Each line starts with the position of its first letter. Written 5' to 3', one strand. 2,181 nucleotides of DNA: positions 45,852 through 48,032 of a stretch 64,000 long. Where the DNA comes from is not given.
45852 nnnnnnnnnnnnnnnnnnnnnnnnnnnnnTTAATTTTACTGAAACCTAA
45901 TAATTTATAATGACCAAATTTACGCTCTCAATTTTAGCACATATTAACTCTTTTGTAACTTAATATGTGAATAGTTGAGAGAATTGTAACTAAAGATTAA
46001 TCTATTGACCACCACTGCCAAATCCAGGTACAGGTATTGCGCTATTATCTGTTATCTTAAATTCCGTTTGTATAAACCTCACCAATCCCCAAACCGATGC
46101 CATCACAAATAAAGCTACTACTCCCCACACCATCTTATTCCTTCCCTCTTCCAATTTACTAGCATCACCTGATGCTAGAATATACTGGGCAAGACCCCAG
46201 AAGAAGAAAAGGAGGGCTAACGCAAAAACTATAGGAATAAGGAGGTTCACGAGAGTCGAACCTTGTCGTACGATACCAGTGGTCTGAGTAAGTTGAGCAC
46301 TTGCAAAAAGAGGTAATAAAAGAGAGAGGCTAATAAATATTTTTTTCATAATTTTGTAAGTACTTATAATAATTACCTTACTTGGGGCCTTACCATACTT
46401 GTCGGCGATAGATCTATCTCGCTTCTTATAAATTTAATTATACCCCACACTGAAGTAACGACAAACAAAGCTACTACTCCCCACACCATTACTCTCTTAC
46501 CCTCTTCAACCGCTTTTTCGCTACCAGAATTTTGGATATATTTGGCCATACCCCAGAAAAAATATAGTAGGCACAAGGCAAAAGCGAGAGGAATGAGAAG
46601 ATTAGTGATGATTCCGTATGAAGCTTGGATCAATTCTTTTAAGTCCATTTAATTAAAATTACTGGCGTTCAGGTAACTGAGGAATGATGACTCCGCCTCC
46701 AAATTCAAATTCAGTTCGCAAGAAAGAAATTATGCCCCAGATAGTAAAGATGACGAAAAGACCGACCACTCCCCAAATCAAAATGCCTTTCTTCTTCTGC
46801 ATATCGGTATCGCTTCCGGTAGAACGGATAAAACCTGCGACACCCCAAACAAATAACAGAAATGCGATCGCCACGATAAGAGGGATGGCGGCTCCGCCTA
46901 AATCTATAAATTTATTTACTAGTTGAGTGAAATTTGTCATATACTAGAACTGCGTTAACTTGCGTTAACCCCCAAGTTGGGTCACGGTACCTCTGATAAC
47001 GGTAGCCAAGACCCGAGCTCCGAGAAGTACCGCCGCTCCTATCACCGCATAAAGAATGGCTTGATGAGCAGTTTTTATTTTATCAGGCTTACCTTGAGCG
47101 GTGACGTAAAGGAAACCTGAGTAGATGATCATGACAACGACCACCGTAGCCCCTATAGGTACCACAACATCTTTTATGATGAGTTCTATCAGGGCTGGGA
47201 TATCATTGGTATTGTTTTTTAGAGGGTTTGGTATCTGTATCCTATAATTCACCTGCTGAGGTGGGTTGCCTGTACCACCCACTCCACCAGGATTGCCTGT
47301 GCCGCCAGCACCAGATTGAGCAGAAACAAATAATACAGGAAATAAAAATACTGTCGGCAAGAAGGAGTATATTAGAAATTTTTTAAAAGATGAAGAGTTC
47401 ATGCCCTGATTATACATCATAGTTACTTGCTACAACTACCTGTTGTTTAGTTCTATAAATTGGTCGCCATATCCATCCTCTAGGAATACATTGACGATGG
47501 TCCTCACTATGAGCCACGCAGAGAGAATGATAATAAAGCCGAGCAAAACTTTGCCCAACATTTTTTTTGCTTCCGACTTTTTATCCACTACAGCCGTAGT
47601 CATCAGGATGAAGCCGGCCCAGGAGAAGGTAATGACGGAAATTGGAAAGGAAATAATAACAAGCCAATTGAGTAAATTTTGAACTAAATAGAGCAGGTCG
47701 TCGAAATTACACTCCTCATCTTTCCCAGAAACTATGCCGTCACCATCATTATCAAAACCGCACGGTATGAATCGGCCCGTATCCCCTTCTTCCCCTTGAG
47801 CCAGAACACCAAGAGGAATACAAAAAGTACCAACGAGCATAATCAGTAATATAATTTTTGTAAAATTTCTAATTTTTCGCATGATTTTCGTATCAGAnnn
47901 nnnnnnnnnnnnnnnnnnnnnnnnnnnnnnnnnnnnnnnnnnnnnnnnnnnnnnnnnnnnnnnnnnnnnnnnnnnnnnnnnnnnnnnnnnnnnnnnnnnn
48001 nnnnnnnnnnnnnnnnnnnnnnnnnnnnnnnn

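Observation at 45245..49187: Tandem array of seven paralogous small two-TM proteins next to a membrane-anchored solute-binding-like protein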

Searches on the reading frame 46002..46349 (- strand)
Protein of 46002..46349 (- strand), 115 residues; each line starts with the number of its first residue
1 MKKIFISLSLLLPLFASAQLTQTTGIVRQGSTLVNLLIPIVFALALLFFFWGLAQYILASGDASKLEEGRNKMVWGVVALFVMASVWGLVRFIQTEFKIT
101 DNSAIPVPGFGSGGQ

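Call 3: search_protein_families(library=pfam, proteins=[window:46002-46349:-], max_evalue=1)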
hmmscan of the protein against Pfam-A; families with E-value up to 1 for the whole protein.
window:46002-46349:- (115 aa): 7 families
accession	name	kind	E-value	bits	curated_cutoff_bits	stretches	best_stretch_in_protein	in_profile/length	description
PF18895.5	T4SS_pilin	-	2.7e-11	43.8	26.6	1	24-93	3-71/71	Type IV secretion system pilin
PF08733.15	PalH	-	0.022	14.3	34.1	1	13-84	200-263/332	PalH/RIM21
PF12036.14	DUF3522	-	0.048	14.2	29.3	1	29-95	114-171/188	Protein of unknown function (DUF3522)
PF00122.25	E1-E2_ATPase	-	0.18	11.8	28.1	1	19-84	105-158/181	E1-E2 ATPase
PF07895.16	DUF1673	-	0.28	11.5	30.4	1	10-92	60-142/204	Protein of unknown function (DUF1673)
PF11902.13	DUF3422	-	0.37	10.3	25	1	44-95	366-416/418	Protein of unknown function (DUF3422)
PF10724.14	DUF2516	-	0.42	11.4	30.6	1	35-91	5-59/92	Protein of unknown function (DUF2516)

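Call 4: search_protein_families(library=ncbifam, proteins=[window:46002-46349:-], max_evalue=1)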
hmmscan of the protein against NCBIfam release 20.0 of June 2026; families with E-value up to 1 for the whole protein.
window:46002-46349:- (115 aa): 1 family
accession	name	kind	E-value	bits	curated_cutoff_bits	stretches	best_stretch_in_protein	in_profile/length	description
NF045849.1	ICE_MMCAP2_0565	equivalog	4.7e-05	23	40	1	22-93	5-76/80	Mbov_0395 family pilin-like conjugal transfer protein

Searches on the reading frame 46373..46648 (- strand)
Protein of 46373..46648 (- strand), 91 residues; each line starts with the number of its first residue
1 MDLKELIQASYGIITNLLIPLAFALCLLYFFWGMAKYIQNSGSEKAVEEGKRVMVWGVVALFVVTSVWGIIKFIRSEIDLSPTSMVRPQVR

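Call 3: search_protein_families(library=pfam, proteins=[window:46373-46648:-], max_evalue=1)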
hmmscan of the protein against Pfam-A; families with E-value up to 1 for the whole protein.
window:46373-46648:- (91 aa): 6 families
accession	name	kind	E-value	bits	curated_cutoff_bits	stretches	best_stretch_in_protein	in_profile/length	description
PF18895.5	T4SS_pilin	-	9.3e-10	38.9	26.6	1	14-74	12-71/71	Type IV secretion system pilin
PF04403.18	PqiA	-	0.0029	17.9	23.8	1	13-73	57-117/156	Paraquat-inducible protein A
PF20303.3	YLATT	-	0.033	14.5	26.7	1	19-65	3-49/107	YEATS-Like-Associating Three TM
PF03814.21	KdpA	-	0.074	11.6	22.6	1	13-64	168-219/548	Potassium-transporting ATPase A subunit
PF13567.11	DUF4131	-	0.086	13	31.6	1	17-60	32-74/165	Domain of unknown function (DUF4131)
PF12725.13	DUF3810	-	0.22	11.3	28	1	16-71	26-82/311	Protein of unknown function (DUF3810)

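Call 4: search_protein_families(library=ncbifam, proteins=[window:46373-46648:-], max_evalue=1)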
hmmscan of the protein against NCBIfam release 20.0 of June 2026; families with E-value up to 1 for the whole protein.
window:46373-46648:- (91 aa): 2 families
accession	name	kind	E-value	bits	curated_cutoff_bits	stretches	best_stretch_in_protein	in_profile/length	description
NF045849.1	ICE_MMCAP2_0565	equivalog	9.7e-07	28.4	40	1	4-76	6-78/80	Mbov_0395 family pilin-like conjugal transfer protein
TIGR01195.1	oadG_fam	subfamily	0.22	12.1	36.05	0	6-49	4-47/84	sodium pump decarboxylases, gamma subunit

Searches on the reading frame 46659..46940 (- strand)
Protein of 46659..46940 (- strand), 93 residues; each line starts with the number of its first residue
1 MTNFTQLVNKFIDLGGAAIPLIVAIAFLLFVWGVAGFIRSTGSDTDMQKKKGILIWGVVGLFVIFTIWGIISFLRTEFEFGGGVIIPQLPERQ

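Call 3: search_protein_families(library=pfam, proteins=[window:46659-46940:-], max_evalue=1)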
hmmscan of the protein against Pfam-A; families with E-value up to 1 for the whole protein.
window:46659-46940:- (93 aa): 2 families
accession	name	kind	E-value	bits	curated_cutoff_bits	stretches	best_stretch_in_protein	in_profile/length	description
PF18895.5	T4SS_pilin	-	2.6e-08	34.3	26.6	1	13-74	10-71/71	Type IV secretion system pilin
PF12750.12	Maff2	-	0.34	11.3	27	1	21-53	14-46/70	Maff2 family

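Call 4: search_protein_families(library=ncbifam, proteins=[window:46659-46940:-], max_evalue=1)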
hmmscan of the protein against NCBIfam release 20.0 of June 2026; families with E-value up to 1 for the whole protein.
window:46659-46940:- (93 aa): 2 families
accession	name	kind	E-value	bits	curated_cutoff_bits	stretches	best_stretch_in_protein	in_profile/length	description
NF045849.1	ICE_MMCAP2_0565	equivalog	8.3e-06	25.4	40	1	2-74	3-76/80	Mbov_0395 family pilin-like conjugal transfer protein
TIGR03927.1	T7SS_EssA_Firm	equivalog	0.52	10.2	32.45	1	40-74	110-146/151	type VII secretion protein EssA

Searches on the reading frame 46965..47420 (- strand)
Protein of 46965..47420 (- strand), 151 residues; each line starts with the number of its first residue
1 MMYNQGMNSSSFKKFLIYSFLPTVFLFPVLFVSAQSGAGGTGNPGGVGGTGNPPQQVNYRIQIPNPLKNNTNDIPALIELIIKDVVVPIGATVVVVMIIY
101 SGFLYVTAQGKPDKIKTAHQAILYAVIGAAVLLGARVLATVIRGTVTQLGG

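Call 3: search_protein_families(library=pfam, proteins=[window:46965-47420:-], max_evalue=1)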
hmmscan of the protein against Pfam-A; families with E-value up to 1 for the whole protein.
window:46965-47420:- (151 aa): 5 families
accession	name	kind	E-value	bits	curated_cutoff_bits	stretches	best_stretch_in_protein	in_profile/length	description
PF18895.5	T4SS_pilin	-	3.5e-07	30.6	26.6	1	82-142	12-71/71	Type IV secretion system pilin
PF04956.18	TrbC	-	0.00011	22.7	27.9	1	73-140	36-96/98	TrbC/VIRB2 pilin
PF04713.17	Pox_I5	-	0.002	18.6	25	1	82-121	3-42/75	Poxvirus protein I5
PF16054.10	TMEM72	-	0.087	13.4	29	1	6-33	82-110/135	Transmembrane protein family 72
PF14019.11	DUF4235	-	0.1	13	27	1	85-140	6-65/77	Protein of unknown function (DUF4235)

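Call 4: search_protein_families(library=ncbifam, proteins=[window:46965-47420:-], max_evalue=1)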
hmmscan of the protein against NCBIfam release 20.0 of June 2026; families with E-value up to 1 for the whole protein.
window:46965-47420:- (151 aa): 1 family
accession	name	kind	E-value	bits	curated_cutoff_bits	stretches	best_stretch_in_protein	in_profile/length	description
NF045849.1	ICE_MMCAP2_0565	equivalog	0.00056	19.5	40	1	78-145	13-79/80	Mbov_0395 family pilin-like conjugal transfer protein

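Call 42: search_protein_families(library=phrogs, proteins=[window:46965-47420:-], max_evalue=0.01)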
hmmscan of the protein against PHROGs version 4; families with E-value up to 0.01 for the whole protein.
window:46965-47420:- (151 aa): 0 families

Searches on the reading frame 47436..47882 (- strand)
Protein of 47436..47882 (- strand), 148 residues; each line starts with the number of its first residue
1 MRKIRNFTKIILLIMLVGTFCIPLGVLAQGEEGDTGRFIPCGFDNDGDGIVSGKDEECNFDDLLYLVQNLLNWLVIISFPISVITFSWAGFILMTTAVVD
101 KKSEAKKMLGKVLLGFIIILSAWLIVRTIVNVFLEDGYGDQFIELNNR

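Call 3: search_protein_families(library=pfam, proteins=[window:47436-47882:-], max_evalue=1)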
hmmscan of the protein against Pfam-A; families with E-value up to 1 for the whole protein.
window:47436-47882:- (148 aa): 4 families
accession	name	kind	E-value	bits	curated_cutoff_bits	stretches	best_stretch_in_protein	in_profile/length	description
PF18895.5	T4SS_pilin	-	9.4e-11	42.1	26.6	1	66-129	8-71/71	Type IV secretion system pilin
PF04956.18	TrbC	-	0.00059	20.4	27.9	1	66-129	40-98/98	TrbC/VIRB2 pilin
PF07331.16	TctB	-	0.069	13.8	29.1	1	73-134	73-136/137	Tripartite tricarboxylate transporter TctB family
PF06749.17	DUF1218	-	0.92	10.5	25.3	0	71-105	31-65/95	Protein of unknown function (DUF1218)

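Call 4: search_protein_families(library=ncbifam, proteins=[window:47436-47882:-], max_evalue=1)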
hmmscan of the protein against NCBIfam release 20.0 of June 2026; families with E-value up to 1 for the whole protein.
window:47436-47882:- (148 aa): 2 families
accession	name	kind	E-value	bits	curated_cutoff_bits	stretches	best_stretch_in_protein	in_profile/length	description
NF045849.1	ICE_MMCAP2_0565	equivalog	0.0031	17.2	40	1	66-130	12-77/80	Mbov_0395 family pilin-like conjugal transfer protein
NF033662.1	acid_disulf_rpt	repeat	0.36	10.6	41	1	42-59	10-27/32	acidic double-disulfide repeat-containing protein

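Call 32: find_homologous_proteins(query=window:47436-47882:-)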
Query window:47436-47882:- (148 aa): 4 proteins with E <= 0.001 among 26 candidates.
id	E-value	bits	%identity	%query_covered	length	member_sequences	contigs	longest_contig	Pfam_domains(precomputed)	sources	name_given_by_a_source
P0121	9.9e-83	293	100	91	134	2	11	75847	PF18895.6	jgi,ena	-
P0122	1.7e-67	244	88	86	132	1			-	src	-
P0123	1.1e-47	180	59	99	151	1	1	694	PF18895.6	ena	-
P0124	8.5e-36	141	54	97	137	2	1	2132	PF18895.6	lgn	-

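Call 33: find_encoding_contigs(protein=P0121, flank=6000, max_places=10)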
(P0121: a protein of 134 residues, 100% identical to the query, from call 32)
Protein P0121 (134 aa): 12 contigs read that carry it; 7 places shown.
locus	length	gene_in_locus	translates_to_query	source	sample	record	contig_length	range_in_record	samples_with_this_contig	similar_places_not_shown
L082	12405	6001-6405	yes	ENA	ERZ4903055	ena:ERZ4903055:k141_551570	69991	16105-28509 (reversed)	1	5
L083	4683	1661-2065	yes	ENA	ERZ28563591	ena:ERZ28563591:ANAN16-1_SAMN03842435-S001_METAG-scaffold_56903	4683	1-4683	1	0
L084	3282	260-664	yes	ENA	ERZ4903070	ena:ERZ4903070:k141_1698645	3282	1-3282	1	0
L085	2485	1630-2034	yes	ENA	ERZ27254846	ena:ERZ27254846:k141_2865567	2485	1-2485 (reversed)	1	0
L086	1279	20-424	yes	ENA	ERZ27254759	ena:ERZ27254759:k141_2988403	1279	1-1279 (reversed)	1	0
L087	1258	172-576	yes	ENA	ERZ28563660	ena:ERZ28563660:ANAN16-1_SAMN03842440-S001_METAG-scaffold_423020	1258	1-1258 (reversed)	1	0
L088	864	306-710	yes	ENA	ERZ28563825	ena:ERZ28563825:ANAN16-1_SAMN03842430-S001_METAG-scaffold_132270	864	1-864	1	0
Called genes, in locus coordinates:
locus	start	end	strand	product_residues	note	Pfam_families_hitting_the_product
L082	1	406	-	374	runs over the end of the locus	PF21543:CvfB_2nd (faint), PF21710:Spt6_S1 (faint), PF23459:S1_RRP5 (faint), PF00575:S1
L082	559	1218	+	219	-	PF13483:Lactamase_B_3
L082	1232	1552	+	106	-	-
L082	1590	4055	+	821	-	PF00521:DNA_topoisoIV, PF03989:DNA_gyraseA_C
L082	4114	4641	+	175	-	PF01135:PCMT, PF01209:Ubie_methyltran, PF13489:Methyltransf_23, PF06325:PrmA, PF13847:Methyltransf_31, PF08241:Methyltransf_11, PF08242:Methyltransf_12, PF13649:Methyltransf_25, +3 more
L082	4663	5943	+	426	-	PF01547:SBP_bac_1, PF13416:SBP_bac_8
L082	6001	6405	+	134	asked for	PF18895:T4SS_pilin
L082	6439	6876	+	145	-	PF18895:T4SS_pilin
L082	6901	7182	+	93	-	PF18895:T4SS_pilin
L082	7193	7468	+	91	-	PF18895:T4SS_pilin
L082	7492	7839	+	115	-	PF18895:T4SS_pilin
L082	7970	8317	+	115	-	PF18895:T4SS_pilin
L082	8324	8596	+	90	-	PF18895:T4SS_pilin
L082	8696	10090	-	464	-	-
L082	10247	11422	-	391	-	-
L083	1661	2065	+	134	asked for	PF18895:T4SS_pilin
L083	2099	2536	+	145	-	PF18895:T4SS_pilin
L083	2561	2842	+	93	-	PF18895:T4SS_pilin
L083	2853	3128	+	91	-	PF18895:T4SS_pilin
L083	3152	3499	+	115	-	PF18895:T4SS_pilin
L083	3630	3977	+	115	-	PF18895:T4SS_pilin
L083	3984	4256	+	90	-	PF18895:T4SS_pilin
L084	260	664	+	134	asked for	PF18895:T4SS_pilin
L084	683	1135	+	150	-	PF18895:T4SS_pilin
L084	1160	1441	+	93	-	PF18895:T4SS_pilin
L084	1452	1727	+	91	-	PF18895:T4SS_pilin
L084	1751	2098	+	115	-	PF18895:T4SS_pilin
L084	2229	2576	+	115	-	PF18895:T4SS_pilin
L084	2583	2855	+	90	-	PF18895:T4SS_pilin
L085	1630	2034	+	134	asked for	PF18895:T4SS_pilin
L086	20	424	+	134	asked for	PF18895:T4SS_pilin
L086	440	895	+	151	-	PF18895:T4SS_pilin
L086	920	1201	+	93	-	PF18895:T4SS_pilin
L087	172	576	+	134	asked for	PF18895:T4SS_pilin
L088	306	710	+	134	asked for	PF18895:T4SS_pilin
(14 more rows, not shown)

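Call 42: search_protein_families(library=phrogs, proteins=[window:47436-47882:-], max_evalue=0.01)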
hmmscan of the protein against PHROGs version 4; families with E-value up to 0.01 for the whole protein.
window:47436-47882:- (148 aa): 1 family
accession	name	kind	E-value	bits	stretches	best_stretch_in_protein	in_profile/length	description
phrog_28964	-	unknown function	0.0069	17.7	1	60-132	60-128/132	-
